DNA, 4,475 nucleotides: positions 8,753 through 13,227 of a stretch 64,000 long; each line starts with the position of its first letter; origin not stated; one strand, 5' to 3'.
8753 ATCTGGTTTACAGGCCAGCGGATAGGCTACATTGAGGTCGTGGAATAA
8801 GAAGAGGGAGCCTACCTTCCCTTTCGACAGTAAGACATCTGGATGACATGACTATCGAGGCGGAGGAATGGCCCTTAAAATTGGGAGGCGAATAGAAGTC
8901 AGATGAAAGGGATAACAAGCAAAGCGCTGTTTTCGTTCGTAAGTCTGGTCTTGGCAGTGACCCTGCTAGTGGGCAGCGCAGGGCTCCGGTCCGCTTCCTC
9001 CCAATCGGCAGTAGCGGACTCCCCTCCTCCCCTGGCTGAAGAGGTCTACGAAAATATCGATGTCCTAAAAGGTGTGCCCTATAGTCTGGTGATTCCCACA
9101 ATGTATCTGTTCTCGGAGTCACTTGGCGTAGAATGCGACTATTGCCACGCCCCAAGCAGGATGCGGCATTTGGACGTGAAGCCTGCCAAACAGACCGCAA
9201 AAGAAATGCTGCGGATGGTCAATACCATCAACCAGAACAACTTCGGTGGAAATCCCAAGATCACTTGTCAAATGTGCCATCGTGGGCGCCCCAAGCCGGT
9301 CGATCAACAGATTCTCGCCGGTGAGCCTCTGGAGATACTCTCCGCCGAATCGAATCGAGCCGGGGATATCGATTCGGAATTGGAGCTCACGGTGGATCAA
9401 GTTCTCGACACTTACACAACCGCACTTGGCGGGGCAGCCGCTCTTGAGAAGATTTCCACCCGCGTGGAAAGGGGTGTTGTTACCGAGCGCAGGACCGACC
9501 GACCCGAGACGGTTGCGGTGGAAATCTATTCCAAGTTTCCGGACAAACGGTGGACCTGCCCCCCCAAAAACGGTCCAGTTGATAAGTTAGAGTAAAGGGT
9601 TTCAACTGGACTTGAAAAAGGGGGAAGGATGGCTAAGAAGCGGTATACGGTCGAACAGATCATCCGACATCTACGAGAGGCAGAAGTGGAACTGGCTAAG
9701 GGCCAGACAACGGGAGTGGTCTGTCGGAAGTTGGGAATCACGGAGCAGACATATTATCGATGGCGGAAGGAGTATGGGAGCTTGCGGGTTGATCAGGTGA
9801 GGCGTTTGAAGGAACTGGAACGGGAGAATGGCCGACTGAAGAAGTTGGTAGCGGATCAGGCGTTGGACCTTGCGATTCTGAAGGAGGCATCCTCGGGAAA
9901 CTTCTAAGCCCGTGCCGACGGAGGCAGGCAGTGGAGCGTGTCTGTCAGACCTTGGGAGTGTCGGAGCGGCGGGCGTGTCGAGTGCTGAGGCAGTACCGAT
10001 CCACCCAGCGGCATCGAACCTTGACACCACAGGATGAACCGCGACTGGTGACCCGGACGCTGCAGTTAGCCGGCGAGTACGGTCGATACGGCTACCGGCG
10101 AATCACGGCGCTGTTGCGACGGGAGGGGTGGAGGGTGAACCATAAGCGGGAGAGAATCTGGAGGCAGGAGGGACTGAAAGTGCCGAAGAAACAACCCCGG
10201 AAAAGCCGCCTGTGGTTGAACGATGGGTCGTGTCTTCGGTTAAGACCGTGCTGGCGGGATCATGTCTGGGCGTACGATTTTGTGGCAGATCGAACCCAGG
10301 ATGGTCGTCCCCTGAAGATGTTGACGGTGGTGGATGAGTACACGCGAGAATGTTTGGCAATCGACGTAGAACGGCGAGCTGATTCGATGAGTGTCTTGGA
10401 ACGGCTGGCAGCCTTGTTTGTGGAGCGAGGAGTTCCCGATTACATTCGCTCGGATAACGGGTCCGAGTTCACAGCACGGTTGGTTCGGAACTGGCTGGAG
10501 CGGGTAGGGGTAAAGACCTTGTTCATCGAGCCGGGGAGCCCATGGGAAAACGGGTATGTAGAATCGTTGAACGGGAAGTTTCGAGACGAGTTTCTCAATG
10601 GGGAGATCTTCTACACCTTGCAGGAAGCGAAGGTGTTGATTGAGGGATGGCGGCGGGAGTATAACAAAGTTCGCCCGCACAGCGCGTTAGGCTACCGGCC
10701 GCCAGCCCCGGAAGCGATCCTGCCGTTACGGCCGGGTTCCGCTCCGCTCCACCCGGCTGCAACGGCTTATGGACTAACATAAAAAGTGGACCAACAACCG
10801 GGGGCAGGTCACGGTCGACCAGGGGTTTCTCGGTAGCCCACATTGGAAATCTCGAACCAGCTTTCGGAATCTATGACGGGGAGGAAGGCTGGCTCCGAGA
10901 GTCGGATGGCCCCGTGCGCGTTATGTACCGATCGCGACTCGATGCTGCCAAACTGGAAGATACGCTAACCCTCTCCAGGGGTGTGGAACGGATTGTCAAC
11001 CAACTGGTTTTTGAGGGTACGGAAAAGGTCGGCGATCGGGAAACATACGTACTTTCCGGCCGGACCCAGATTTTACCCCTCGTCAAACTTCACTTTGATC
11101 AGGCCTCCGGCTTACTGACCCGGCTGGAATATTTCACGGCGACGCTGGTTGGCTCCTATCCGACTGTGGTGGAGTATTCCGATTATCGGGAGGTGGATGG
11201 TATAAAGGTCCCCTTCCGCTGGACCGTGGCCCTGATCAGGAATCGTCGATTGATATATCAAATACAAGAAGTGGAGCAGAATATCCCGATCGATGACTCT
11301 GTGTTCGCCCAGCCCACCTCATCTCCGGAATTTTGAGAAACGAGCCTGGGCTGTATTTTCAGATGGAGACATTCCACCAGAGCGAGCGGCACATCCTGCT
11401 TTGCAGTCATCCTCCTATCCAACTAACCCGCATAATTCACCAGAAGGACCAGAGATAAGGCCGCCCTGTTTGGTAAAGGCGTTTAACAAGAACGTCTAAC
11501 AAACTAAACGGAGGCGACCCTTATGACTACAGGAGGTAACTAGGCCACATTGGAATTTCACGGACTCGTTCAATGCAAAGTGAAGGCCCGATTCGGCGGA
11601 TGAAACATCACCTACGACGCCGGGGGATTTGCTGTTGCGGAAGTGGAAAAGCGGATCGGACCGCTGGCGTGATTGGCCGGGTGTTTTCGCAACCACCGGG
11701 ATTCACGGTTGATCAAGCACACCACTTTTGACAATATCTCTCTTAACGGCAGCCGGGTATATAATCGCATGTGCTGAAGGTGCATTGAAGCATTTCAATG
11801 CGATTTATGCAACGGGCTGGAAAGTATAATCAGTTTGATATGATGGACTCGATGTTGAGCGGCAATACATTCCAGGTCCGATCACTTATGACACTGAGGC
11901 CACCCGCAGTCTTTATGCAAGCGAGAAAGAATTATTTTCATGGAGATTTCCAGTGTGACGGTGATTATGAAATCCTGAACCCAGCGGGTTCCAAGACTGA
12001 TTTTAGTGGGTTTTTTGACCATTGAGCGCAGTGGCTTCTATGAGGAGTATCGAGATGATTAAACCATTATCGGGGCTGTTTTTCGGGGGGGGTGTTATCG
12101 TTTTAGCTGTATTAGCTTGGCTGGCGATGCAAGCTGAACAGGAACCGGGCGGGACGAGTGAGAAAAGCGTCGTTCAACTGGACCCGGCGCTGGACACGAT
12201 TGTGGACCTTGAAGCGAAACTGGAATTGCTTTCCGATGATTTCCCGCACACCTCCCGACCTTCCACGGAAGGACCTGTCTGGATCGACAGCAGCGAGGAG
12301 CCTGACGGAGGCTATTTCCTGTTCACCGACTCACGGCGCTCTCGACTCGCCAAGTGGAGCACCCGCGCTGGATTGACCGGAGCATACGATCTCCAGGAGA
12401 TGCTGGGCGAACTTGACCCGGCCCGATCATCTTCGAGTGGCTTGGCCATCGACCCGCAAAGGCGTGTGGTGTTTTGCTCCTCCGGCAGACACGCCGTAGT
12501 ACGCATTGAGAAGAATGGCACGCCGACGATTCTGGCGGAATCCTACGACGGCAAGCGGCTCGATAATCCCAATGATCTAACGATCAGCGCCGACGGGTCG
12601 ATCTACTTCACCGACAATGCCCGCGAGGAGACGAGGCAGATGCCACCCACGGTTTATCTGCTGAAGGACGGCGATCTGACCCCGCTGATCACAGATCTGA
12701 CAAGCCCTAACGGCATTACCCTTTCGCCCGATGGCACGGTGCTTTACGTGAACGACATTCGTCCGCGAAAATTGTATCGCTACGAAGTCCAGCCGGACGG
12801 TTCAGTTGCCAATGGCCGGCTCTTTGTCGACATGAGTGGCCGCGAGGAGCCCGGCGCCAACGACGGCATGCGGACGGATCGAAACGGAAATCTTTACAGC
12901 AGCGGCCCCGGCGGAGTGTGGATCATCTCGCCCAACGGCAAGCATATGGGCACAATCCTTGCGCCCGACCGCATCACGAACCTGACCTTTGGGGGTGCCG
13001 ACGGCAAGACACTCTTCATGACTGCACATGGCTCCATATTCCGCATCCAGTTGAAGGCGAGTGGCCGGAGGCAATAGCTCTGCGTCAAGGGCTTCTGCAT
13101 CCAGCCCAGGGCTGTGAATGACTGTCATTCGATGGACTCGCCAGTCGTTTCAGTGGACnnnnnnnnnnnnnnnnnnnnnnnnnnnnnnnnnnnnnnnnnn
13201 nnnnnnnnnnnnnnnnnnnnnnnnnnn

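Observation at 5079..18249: Mirror-image paralogous respiratory-type clusters (SorA-like Mo enzyme, cytochrome c, cyt-c/beta-propeller fusion, diheme cytochrome) flanking a lactonase-like gene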

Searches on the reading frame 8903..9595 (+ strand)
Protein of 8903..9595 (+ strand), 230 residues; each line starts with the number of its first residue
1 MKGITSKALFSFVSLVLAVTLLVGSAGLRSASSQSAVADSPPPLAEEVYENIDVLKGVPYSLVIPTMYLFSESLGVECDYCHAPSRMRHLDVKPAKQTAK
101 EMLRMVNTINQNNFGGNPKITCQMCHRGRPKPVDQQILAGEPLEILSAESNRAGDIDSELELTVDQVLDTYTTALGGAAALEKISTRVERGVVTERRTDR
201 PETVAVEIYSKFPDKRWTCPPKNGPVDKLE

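Call 4: search_protein_families(library=pfam, proteins=[window:8903-9595:+], max_evalue=0.01)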
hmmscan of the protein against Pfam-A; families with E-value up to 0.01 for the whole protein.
window:8903-9595:+ (230 aa): 2 families
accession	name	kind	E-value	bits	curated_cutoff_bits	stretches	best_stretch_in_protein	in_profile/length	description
PF02276.23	CytoC_RC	-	1.2e-10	41.8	22.4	1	35-134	39-141/310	Photosynthetic reaction centre cytochrome C subunit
PF14522.11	Cytochrome_C7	-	0.007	16.6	24.8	0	74-130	12-52/67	Cytochrome c7 and related cytochrome c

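Call 5: search_protein_families(library=ncbifam, proteins=[window:8903-9595:+], max_evalue=0.01)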
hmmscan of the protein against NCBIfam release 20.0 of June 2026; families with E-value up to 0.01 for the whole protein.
window:8903-9595:+ (230 aa): 3 families
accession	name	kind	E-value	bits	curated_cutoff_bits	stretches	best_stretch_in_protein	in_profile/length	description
NF033196.2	c_type_nonphoto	exception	8.7e-18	64.3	70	1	50-132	1-97/98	c-type cytochrome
NF040706.1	photo_cyt_PufC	equivalog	4.7e-13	49.3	150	1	34-135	38-142/312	photosynthetic reaction center cytochrome PufC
NF043009.1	Cyt554Puf2C_Caul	equivalog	1.2e-07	30.9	800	1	51-133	106-193/416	cytochrome c-554 Puf2C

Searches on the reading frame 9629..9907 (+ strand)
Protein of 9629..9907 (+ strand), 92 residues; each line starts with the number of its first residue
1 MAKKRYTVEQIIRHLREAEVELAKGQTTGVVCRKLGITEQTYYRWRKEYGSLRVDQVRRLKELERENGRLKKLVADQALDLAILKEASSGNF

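Call 4: search_protein_families(library=pfam, proteins=[window:9629-9907:+], max_evalue=0.01)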
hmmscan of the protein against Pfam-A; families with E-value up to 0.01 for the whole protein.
window:9629-9907:+ (92 aa): 5 families
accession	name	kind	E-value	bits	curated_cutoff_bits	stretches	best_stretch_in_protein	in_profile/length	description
PF01527.26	HTH_Tnp_1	-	7.6e-18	65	24.1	1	2-75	2-75/75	Transposase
PF13384.12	HTH_23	-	5.4e-07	29.7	24.6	1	22-49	14-41/50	Homeodomain-like domain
PF13518.12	HTH_28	-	1.3e-06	28.8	25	1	22-50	9-37/52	Helix-turn-helix domain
PF13551.12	HTH_29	-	1.8e-06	28.3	28.1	1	21-73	7-56/64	Winged helix-turn helix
PF13022.12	HTH_Tnp_1_2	-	0.0006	20.3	27.9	1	19-48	21-49/122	Helix-turn-helix of insertion element transposase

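Call 5: search_protein_families(library=ncbifam, proteins=[window:9629-9907:+], max_evalue=0.01)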
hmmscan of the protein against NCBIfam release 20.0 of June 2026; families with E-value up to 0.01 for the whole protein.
window:9629-9907:+ (92 aa): 3 families
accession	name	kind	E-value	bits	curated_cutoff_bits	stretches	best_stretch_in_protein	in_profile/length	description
NF033516.0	transpos_IS3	equivalog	3.2e-12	46.4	160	1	9-88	1-82/369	IS3 family transposase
NF033577.2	transpos_IS481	equivalog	0.00023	20.8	224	1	20-67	8-52/284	IS481 family transposase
NF033545.0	transpos_IS630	equivalog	0.00049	19.6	100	1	22-81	8-64/299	IS630 family transposase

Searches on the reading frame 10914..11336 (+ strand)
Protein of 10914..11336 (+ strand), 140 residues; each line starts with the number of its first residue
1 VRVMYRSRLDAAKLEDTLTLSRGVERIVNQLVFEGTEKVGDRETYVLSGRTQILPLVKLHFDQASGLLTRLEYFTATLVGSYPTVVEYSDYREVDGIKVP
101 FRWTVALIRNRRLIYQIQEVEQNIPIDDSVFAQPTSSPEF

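Call 4: search_protein_families(library=pfam, proteins=[window:10914-11336:+], max_evalue=0.01)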
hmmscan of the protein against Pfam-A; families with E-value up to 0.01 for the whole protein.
window:10914-11336:+ (140 aa): 1 family
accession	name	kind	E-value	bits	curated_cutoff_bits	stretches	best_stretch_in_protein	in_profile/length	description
PF17131.11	LolA_like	-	0.0001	22.4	30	1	33-133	75-179/184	Outer membrane lipoprotein-sorting protein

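Call 5: search_protein_families(library=ncbifam, proteins=[window:10914-11336:+], max_evalue=0.01)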
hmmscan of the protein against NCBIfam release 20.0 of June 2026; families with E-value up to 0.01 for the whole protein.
window:10914-11336:+ (140 aa): 0 families

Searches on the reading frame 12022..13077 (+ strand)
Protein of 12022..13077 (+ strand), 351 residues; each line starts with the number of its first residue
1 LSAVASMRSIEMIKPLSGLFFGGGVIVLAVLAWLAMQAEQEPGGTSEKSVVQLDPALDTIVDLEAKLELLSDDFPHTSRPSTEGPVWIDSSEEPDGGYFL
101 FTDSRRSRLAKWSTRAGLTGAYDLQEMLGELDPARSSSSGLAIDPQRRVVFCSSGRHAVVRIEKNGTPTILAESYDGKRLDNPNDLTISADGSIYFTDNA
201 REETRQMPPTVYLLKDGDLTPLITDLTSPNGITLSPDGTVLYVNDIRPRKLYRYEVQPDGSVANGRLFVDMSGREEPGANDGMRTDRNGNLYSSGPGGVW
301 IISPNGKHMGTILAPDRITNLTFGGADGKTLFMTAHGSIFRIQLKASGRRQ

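Call 4: search_protein_families(library=pfam, proteins=[window:12022-13077:+], max_evalue=0.01)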
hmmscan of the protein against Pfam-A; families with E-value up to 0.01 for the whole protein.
window:12022-13077:+ (351 aa): 5 families
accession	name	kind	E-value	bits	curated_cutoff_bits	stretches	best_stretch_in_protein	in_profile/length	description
PF08450.18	SGL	-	1.4e-42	146.5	26.3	1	82-336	2-245/246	SMP-30/Gluconolactonase/LRE-like region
PF01731.26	Arylesterase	-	2.4e-07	31.3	21.3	1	210-258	37-85/86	Arylesterase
PF24684.1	Vgb_lyase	-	2.6e-05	23.6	50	1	98-253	67-206/290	Virginiamycin B lyase family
PF03088.22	Str_synth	-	0.00039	20.9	25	0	222-254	52-84/89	Strictosidine synthase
PF01436.27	NHL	-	0.005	17.3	20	0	180-199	1-20/28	NHL repeat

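Call 5: search_protein_families(library=ncbifam, proteins=[window:12022-13077:+], max_evalue=0.01)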
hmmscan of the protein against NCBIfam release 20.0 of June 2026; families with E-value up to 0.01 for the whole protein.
window:12022-13077:+ (351 aa): 2 families
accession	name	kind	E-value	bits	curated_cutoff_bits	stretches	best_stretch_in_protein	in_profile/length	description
NF033206.1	ScyE_fam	subfamily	4.8e-05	23.1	80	1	155-201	281-322/333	ScyD/ScyE family protein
NF052280.1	7_blade_YncE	equivalog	0.004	16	400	0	223-248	295-320/338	7-bladed beta-propeller protein YncE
